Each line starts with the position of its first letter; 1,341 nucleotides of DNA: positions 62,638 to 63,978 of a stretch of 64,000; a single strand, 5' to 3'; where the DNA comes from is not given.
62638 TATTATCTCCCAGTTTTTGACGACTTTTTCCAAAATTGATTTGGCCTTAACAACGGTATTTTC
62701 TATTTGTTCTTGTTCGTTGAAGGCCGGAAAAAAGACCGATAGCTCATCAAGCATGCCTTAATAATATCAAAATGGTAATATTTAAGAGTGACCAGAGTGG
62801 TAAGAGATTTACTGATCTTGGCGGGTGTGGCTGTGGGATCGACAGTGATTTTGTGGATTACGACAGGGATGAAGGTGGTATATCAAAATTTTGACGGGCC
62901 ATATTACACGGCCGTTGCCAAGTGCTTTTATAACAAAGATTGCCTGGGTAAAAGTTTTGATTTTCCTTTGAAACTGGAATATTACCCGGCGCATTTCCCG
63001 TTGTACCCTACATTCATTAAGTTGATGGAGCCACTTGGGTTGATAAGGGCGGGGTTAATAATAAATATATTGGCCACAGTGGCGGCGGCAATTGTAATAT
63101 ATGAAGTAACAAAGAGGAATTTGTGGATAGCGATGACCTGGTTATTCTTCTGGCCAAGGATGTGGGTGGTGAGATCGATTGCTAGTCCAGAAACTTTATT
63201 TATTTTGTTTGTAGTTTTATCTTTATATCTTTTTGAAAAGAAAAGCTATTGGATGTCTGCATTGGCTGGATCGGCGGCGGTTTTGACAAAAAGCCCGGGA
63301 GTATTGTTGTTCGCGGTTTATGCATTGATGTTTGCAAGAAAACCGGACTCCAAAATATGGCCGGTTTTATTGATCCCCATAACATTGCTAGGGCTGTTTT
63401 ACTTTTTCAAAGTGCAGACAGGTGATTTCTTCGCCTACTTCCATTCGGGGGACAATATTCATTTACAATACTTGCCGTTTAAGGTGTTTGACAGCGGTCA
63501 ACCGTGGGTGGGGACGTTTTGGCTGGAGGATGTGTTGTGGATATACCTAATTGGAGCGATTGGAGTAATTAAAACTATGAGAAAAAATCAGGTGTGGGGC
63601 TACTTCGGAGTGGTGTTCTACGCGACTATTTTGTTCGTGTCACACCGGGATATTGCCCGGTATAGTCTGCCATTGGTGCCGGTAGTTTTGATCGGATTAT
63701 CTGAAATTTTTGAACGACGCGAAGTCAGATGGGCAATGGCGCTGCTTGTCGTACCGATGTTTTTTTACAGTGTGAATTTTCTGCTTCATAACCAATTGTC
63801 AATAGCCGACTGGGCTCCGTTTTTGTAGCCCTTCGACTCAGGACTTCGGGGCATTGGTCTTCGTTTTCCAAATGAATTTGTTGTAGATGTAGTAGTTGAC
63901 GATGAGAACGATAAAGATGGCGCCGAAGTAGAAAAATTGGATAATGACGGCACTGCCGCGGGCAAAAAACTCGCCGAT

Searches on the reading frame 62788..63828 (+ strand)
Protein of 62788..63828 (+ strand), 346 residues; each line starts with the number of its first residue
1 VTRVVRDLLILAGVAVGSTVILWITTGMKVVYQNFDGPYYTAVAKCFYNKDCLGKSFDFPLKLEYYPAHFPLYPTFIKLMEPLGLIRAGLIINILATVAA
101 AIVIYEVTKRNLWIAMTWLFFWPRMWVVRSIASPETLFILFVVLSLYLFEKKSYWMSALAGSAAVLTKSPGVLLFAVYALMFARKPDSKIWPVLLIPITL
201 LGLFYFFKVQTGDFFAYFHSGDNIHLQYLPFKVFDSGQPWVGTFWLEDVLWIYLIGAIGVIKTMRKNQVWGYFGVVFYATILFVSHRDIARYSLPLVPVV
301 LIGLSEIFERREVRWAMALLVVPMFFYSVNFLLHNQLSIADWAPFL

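Call 3: search_protein_families(library=pfam, proteins=[window:62788-63828:+], max_evalue=1)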
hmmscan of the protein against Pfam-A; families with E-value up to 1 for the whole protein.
window:62788-63828:+ (346 aa): 0 families

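Call 4: search_protein_families(library=ncbifam, proteins=[window:62788-63828:+], max_evalue=1)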
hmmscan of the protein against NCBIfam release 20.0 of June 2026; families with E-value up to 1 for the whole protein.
window:62788-63828:+ (346 aa): 1 family
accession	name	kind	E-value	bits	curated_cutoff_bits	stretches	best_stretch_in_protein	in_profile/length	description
NF046093.1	AZOBR_p60025_fam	subfamily_domain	3.3e-12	46.1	150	1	35-185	62-214/232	AZOBR_p60025 family cell surface glycopolymer formation protein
